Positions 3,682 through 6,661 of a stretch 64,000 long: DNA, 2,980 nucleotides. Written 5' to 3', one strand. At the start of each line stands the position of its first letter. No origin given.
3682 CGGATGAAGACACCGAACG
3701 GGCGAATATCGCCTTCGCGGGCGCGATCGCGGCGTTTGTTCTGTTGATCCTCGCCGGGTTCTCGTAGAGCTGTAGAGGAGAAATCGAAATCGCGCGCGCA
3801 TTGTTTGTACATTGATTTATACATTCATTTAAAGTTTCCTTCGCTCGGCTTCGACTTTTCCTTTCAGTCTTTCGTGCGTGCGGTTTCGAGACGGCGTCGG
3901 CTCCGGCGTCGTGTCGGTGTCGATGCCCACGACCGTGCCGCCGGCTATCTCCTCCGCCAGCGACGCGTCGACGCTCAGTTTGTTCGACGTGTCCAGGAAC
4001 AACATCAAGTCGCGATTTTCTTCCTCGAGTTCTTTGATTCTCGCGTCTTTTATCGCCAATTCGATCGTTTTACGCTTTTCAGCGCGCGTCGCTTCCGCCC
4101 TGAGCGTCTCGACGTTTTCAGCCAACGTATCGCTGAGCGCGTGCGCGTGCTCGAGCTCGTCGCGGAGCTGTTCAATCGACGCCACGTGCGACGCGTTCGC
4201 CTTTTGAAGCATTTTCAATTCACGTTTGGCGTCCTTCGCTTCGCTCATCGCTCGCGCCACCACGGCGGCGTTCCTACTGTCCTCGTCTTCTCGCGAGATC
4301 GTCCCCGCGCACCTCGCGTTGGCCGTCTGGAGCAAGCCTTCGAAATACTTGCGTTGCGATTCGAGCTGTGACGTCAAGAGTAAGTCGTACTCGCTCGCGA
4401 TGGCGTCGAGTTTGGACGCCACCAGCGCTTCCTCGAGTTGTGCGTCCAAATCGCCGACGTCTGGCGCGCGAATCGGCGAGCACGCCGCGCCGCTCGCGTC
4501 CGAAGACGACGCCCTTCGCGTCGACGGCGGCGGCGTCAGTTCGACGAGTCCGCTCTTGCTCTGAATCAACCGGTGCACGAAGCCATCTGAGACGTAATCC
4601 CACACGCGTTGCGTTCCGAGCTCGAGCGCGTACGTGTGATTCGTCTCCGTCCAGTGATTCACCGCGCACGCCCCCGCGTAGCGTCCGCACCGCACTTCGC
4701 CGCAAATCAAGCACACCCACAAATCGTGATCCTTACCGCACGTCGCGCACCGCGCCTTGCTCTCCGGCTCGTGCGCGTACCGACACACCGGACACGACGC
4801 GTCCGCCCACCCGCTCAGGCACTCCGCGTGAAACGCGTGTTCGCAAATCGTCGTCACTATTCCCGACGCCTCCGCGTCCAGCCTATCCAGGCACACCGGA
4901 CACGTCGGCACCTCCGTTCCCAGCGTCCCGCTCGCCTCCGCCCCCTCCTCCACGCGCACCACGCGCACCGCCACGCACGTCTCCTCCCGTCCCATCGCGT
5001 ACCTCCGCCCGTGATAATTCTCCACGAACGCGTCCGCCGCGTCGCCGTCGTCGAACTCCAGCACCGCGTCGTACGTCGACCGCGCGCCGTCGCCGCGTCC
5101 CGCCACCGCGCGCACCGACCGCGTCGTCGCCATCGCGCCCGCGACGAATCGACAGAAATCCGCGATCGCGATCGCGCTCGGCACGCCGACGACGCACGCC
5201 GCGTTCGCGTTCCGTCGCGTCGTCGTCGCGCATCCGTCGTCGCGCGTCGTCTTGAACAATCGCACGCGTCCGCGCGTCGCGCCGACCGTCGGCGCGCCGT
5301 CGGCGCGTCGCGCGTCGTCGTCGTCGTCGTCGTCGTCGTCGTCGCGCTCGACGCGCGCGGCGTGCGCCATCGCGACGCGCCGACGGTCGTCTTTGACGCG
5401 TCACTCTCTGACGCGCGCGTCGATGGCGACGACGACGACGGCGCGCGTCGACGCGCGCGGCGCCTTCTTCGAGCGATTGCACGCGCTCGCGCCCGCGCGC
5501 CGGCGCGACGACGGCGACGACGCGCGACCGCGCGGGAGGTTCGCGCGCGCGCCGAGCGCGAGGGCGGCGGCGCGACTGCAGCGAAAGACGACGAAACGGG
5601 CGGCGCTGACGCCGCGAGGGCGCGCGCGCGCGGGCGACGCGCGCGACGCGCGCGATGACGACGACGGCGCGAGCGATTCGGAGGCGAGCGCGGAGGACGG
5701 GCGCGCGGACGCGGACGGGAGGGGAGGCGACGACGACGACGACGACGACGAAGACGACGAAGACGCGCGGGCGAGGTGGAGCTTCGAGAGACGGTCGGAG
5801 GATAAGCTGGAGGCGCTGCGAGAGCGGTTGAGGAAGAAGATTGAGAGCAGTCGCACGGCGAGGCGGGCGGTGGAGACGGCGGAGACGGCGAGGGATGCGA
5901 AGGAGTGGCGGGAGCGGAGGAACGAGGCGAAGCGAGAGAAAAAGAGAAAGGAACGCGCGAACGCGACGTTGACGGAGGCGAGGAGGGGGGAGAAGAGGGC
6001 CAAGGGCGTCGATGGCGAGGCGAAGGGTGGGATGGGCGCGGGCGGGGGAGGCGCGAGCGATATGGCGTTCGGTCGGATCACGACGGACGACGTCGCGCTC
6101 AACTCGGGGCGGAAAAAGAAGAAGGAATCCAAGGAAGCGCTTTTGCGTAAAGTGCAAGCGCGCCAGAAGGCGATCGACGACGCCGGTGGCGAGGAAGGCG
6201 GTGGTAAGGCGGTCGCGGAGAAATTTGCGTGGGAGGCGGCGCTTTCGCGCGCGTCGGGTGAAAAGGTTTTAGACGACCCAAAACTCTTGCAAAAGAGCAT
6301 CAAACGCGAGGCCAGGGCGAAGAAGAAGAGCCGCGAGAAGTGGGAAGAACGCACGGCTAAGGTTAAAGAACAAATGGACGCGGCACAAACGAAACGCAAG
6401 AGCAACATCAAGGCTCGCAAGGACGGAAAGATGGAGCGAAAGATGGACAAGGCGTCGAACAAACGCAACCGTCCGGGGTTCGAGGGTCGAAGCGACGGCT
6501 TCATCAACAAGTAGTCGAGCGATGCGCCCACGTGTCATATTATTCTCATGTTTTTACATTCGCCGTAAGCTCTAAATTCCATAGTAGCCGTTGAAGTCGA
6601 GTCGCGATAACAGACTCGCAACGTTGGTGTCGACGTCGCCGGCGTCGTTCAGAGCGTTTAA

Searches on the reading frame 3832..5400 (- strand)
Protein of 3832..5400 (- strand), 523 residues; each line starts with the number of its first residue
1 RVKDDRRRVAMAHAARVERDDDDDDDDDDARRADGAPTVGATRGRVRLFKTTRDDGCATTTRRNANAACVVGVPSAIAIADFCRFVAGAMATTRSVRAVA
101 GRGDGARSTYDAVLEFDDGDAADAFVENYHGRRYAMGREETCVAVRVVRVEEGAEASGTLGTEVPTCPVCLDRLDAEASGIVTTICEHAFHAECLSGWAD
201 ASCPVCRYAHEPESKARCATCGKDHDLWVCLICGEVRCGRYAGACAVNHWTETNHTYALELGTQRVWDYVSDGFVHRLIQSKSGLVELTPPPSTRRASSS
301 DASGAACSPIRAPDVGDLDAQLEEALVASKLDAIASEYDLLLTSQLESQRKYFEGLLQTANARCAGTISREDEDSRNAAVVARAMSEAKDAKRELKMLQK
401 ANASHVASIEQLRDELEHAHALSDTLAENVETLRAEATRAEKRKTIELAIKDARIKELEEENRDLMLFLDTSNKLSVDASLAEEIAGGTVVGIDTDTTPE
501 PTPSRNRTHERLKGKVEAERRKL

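Call 32: search_protein_families(library=pfam, proteins=[window:3832-5400:-], max_evalue=0.001)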
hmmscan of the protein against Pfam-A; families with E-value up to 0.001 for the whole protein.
window:3832-5400:- (523 aa): 9 families
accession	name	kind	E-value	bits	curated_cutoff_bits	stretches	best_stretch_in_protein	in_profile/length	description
PF02148.25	zf-UBP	-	6.2e-20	71.6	22.7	1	218-277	1-60/63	Zn-finger in ubiquitin-hydrolases and other protein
PF07576.18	BRAP2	-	8.3e-15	55.2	22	1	63-151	5-90/99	BRCA1-associated protein 2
PF13639.12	zf-RING_2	-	2.4e-09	37.7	27.3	1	166-207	2-44/44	Ring finger domain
PF14634.12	zf-RING_5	-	1e-06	29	27.9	1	167-207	2-42/43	zinc-RING finger domain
PF13923.12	zf-C3HC4_2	-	1.6e-06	28.3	27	1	167-206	2-40/40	Zinc finger, C3HC4 type (RING finger)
PF12678.13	zf-rbx1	-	3.7e-06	27.5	31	1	166-207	13-55/55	RING-H2 zinc finger domain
PF00097.31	zf-C3HC4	-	5.9e-05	23.3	21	1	167-206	1-40/40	Zinc finger, C3HC4 type (RING finger)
PF13445.12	zf-RING_UBOX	-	0.00011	22.6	25.2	1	167-199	1-27/39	RING-type zinc-finger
PF17123.11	zf-RING_11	-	0.00027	21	27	1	167-195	2-29/29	RING-like zinc finger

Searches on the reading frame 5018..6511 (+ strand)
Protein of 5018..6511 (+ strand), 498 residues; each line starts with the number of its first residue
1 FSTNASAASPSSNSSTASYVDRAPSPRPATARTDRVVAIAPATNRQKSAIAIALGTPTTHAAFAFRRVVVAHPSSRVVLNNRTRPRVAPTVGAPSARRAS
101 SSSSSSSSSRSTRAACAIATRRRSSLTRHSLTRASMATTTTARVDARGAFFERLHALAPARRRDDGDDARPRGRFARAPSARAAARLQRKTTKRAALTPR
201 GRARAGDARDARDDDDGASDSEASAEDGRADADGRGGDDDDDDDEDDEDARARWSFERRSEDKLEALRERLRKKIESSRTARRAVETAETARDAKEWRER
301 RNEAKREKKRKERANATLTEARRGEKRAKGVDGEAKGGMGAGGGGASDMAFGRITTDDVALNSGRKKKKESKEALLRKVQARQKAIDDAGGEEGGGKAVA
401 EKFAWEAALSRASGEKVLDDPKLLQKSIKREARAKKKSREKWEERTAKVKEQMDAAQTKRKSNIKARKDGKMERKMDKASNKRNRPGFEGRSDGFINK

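Call 32: search_protein_families(library=pfam, proteins=[window:5018-6511:+], max_evalue=0.001)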
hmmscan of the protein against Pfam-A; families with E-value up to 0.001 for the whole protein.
window:5018-6511:+ (498 aa): 1 family
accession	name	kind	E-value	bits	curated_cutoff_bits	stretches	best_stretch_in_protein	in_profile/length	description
PF04935.17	SURF6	-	9.2e-30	104.4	23.1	1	296-476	5-195/196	Surfeit locus protein 6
